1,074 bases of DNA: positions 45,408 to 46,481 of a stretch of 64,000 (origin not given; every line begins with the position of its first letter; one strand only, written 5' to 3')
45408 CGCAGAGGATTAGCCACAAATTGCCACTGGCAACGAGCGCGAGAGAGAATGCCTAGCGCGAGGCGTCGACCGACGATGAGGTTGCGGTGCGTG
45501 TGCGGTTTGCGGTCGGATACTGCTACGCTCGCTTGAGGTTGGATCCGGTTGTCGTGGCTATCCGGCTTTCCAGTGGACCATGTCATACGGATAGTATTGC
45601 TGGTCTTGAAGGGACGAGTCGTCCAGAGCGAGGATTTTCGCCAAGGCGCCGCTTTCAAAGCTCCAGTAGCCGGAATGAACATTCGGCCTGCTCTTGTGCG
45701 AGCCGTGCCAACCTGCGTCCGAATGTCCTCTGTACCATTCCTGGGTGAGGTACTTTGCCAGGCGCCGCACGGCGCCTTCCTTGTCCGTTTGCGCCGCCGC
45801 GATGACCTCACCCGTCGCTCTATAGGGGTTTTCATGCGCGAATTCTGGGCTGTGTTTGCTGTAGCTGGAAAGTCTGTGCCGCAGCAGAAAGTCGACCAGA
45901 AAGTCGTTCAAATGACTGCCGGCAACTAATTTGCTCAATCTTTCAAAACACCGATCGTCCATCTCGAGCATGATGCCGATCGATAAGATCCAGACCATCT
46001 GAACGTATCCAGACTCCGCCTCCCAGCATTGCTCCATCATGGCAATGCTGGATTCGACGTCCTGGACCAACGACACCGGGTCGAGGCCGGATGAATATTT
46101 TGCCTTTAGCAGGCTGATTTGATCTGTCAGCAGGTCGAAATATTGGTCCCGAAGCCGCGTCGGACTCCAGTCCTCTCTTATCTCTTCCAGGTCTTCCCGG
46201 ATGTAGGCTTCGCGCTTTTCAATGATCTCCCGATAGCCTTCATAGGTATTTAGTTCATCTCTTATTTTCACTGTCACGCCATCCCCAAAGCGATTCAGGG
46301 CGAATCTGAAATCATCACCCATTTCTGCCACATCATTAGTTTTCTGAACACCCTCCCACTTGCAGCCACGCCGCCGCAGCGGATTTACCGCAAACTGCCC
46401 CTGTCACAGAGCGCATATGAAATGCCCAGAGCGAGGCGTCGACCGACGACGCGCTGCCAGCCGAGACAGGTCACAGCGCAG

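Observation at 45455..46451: Single-gene low-GC cassette (PoNi/DUF1911-like orphan immunity candidate) bracketed by 31-nt direct repeats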

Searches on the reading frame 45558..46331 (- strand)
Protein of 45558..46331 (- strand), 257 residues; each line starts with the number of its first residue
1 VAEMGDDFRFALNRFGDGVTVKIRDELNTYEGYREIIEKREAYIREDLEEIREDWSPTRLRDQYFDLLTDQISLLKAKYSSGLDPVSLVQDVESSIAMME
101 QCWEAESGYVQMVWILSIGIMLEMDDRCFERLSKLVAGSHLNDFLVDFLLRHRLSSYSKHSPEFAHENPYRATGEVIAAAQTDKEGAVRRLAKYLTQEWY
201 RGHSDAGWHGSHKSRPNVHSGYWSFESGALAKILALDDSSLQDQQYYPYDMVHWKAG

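Call 6: search_protein_families(library=pfam, proteins=[window:45558-46331:-], max_evalue=0.1)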
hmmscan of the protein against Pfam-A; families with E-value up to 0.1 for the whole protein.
window:45558-46331:- (257 aa): 2 families
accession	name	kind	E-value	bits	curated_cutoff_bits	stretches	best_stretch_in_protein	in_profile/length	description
PF08929.15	PoNi_C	-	3.8e-32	111.7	25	1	142-251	2-107/107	PoNe immunity proteins (PoNi), C-terminal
PF08928.15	PoNi_N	-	2.1e-18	67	22.4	1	24-133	1-116/117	PoNe immunity protein (PoNi), N-terminal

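Call 12: search_protein_families(library=ncbifam, proteins=[window:45558-46331:-], max_evalue=0.01)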
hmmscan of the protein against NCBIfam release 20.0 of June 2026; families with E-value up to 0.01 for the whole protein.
window:45558-46331:- (257 aa): 0 families

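Call 13: find_encoding_contigs(protein=window:45558-46331:-, flank=10000, max_places=10)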
Protein window:45558-46331:- (257 aa): no gene with exactly this product is on record in the collection.

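Call 14: find_homologous_proteins(query=window:45558-46331:-)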
Query window:45558-46331:- (257 aa): 902 proteins with E <= 0.001 among 1656 candidates; the best 120 are listed.
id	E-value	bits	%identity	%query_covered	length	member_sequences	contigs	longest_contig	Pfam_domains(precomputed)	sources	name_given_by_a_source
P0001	1.0e-169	581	100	99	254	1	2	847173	PF08928.16,PF08929.16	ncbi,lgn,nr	ncbi:MAG: DUF1911 domain-containing protein [Deltaproteobacteria bacterium]|nr:DUF1911 domain-contai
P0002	2.2e-96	341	62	91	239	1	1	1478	PF08928.16,PF08929.16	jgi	jgi:hypothetical protein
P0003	4.3e-72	261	52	91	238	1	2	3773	PF08928.16,PF08929.16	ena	-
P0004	9.4e-71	257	51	91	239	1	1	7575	PF08928.16,PF08929.16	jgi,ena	-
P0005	9.5e-71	257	51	91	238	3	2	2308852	PF08928.16,PF08929.16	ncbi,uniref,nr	ncbi:PoNi-like cognate immunity protein [Snodgrassella communis]|uniref:PoNi-like cognate immunity p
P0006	4.1e-70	254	51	91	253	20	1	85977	PF08928.16,PF08929.16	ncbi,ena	-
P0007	8.9e-70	253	50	91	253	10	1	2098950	PF08928.16,PF08929.16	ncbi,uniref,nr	ncbi:DUF1911 domain-containing protein [Snodgrassella sp. B3882]|uniref:PoNi-like cognate immunity p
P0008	1.1e-69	253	50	91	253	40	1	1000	PF08928.16,PF08929.16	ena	-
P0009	1.9e-69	252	51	91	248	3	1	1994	PF08928.16,PF08929.16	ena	-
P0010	3.2e-69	252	51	91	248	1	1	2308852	PF08928.16,PF08929.16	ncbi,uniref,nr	ncbi:PoNi-like cognate immunity protein [Snodgrassella communis]|uniref:PoNi-like cognate immunity p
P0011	5.2e-69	251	50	91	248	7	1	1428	PF08928.16,PF08929.16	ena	-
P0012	1.4e-68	249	49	91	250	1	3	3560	PF08928.16,PF08929.16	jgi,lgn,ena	-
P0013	1.7e-68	249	50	91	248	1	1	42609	PF08928.16,PF08929.16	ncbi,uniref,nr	ncbi:PoNi-like cognate immunity protein [Snodgrassella communis]|uniref:PoNi-like cognate immunity p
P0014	2.2e-68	249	50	91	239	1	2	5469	PF08928.16,PF08929.16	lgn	-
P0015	2.5e-68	249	48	91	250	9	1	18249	PF08928.16,PF08929.16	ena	-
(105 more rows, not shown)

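Call 15: find_encoding_contigs(protein=P0001, flank=10000, max_places=10)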
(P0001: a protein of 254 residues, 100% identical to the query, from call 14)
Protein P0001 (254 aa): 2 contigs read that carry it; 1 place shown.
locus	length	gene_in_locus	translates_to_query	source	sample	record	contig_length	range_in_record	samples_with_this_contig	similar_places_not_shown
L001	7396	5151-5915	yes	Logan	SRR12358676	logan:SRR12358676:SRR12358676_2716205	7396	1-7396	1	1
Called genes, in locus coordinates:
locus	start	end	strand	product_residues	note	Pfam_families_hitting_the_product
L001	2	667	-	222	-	?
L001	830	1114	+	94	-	PF05899:Cupin_3, PF07883:Cupin_2 (weak)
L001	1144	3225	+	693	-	-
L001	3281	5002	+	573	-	PF05960:DUF885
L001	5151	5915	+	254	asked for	PF08928:PoNi_N, PF08929:PoNi_C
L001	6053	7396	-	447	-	?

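Call 28: find_encoding_contigs(protein=P0002, flank=7000, max_places=3)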
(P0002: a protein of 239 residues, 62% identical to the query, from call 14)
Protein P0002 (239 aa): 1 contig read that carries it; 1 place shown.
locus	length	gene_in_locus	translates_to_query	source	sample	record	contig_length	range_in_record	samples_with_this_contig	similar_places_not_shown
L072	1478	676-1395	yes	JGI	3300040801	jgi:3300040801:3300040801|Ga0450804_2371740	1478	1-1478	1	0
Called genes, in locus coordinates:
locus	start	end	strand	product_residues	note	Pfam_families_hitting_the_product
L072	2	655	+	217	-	?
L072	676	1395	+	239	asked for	PF08928:PoNi_N, PF08929:PoNi_C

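Call 29: search_protein_families(library=pfam, proteins=[L072:2-655:+], max_evalue=0.001)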
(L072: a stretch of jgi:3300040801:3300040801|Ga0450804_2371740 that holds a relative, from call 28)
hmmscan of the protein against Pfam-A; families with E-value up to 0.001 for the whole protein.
L072:2-655:+ (217 aa): 0 families

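Call 51: find_related_loci(query=A3, collection=metagenome_contigs, flank=3000)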
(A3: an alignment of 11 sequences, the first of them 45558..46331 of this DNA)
Query A3 (257 aa) in metagenome_contigs; peptide patterns used: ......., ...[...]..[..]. (x = any residue, [..] = any of these).
600 stretches matched a pattern (row limit reached: there are more); 514 encode a relative of the query (tblastn E <= 1e-3); the best 80 are kept; 79 distinct loci.
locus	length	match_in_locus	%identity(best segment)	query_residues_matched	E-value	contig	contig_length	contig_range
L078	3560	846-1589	49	21-255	7e-77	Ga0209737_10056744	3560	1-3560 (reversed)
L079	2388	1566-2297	49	24-254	1e-76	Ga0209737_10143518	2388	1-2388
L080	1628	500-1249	47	20-256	8e-76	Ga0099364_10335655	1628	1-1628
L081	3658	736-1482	47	19-254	6e-72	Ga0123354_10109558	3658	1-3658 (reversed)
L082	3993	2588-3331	47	20-254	8e-72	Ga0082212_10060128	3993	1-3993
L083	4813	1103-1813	48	19-257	5e-69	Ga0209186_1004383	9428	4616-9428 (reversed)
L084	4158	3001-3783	43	5-255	2e-67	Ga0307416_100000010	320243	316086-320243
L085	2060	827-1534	47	21-255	5e-69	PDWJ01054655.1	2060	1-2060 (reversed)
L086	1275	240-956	44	20-255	2e-70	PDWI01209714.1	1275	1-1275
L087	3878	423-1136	45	20-256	3e-66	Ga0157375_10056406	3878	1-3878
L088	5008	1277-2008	44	19-254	3e-63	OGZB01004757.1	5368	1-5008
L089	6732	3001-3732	44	19-254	3e-63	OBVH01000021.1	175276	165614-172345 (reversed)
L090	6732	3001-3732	44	19-254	3e-63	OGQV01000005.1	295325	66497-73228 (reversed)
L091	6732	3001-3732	44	19-254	4e-63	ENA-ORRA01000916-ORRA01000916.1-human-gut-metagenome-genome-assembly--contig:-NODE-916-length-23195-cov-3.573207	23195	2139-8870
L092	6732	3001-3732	43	19-254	3e-62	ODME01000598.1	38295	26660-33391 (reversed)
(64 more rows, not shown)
